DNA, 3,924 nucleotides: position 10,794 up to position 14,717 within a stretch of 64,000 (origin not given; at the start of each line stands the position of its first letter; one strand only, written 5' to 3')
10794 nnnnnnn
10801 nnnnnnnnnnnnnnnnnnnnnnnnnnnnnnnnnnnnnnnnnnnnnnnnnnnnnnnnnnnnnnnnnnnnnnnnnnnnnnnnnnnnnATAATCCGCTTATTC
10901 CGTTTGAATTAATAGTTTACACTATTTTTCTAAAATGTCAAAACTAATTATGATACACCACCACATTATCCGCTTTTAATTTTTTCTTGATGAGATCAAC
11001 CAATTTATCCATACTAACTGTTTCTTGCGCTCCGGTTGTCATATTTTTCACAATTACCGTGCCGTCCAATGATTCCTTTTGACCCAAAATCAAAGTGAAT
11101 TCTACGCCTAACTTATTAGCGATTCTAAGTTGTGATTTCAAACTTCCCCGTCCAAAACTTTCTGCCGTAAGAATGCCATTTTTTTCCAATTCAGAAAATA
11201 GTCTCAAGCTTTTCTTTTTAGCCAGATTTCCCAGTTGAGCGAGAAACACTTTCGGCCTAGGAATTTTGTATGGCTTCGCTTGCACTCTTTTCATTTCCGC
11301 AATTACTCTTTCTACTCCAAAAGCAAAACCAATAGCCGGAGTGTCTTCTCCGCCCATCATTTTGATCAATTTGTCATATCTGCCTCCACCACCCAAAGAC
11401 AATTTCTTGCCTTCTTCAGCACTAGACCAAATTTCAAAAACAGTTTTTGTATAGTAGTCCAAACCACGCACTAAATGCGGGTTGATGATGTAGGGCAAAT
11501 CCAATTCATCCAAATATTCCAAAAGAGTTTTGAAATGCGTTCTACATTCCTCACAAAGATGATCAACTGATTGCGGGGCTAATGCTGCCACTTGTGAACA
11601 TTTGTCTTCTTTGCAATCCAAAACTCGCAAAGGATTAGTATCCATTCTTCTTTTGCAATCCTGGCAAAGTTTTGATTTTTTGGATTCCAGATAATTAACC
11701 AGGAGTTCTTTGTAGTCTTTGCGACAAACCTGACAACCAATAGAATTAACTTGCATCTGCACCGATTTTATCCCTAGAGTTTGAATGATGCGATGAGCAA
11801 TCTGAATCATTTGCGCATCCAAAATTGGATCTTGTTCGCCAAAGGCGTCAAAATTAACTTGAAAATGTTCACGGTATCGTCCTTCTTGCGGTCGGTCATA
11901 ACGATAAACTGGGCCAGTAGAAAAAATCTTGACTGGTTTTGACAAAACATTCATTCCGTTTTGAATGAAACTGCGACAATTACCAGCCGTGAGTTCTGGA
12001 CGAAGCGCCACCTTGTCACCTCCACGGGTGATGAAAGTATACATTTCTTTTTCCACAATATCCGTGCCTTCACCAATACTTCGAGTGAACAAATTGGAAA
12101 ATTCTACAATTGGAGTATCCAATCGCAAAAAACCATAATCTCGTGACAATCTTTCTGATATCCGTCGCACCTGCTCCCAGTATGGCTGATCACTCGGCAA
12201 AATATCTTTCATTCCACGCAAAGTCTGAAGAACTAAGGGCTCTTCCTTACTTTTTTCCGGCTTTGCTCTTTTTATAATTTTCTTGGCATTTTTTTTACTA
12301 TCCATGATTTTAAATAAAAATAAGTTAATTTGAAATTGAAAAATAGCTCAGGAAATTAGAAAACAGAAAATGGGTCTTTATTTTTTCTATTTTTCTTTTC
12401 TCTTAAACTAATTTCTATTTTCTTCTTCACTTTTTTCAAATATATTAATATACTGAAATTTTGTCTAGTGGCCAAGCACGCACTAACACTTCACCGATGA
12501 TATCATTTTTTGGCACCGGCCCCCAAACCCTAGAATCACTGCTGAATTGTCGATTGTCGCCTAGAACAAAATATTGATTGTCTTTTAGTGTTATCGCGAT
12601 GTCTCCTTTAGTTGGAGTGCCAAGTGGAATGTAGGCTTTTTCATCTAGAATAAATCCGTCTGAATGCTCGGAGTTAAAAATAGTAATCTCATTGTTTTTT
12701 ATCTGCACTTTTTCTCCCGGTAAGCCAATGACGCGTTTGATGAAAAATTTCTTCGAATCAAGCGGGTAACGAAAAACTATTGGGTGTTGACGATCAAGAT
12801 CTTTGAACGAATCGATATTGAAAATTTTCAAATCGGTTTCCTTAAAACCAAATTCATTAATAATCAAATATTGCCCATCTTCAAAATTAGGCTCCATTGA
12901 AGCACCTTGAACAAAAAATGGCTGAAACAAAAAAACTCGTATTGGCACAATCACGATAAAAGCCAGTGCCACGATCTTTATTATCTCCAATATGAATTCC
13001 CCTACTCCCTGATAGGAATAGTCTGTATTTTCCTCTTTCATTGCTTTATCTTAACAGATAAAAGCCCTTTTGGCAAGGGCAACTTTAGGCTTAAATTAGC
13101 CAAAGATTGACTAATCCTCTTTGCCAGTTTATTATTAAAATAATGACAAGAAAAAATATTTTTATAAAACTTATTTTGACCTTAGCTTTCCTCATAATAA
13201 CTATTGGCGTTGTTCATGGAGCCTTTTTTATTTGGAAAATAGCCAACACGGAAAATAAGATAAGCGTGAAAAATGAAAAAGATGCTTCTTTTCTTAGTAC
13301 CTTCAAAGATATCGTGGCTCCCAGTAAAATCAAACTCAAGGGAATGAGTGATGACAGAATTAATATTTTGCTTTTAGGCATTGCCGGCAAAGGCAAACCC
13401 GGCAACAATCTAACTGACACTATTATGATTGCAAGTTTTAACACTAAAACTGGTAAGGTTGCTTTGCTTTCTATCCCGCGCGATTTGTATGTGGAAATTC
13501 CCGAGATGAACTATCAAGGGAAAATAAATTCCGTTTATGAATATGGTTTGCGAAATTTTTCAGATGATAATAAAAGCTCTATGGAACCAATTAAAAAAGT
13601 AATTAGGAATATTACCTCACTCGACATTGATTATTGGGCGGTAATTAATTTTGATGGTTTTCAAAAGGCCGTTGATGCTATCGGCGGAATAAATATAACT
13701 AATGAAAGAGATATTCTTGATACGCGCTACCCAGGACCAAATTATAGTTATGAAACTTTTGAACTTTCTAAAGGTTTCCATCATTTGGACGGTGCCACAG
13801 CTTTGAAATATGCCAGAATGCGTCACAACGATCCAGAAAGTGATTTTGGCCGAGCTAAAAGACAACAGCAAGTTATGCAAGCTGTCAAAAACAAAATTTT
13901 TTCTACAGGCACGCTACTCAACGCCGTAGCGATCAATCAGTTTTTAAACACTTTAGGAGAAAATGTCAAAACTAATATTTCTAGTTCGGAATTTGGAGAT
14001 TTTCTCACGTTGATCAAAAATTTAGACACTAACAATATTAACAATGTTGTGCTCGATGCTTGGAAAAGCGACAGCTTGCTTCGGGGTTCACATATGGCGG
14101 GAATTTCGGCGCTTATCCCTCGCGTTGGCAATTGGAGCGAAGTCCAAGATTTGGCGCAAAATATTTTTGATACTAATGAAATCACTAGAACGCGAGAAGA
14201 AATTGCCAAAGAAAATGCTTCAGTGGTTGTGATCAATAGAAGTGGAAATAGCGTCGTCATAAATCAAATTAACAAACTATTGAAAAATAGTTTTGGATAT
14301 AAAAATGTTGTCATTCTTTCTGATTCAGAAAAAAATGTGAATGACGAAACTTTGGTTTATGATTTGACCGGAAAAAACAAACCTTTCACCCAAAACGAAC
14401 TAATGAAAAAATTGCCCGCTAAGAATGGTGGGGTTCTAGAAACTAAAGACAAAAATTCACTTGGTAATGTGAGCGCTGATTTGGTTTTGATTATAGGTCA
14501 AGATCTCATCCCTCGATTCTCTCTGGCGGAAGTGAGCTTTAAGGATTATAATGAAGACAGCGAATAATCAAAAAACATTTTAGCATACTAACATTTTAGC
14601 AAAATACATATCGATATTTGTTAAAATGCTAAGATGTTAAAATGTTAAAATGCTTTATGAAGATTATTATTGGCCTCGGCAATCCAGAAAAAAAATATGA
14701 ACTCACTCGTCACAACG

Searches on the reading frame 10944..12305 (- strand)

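Call 99: search_protein_families(library=pfam, proteins=[window:10944-12305:-], max_evalue=0.00001)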
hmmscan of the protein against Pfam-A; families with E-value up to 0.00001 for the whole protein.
window:10944-12305:- (453 aa): 3 families
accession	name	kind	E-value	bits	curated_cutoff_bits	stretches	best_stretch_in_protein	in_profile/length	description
PF13393.11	tRNA-synt_His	-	6.3e-39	134.5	25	1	31-334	1-308/308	Histidyl-tRNA synthetase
PF03129.25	HGTP_anticodon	-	1.1e-12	48.4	21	1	353-442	2-94/94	Anticodon binding domain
PF00587.30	tRNA-synt_2b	-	3.7e-11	43.8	29.3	1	89-336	1-173/179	tRNA synthetase class II core domain (G, H, P, S and T)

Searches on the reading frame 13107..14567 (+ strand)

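Call 99: search_protein_families(library=pfam, proteins=[window:13107-14567:+], max_evalue=0.00001)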
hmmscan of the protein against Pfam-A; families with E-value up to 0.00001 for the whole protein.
window:13107-14567:+ (486 aa): 1 family
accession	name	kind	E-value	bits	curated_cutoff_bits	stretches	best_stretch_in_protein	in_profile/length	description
PF03816.19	LytR_cpsA_psr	-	9.2e-42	143.2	24.6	1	103-264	2-148/150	LytR_cpsA_psr family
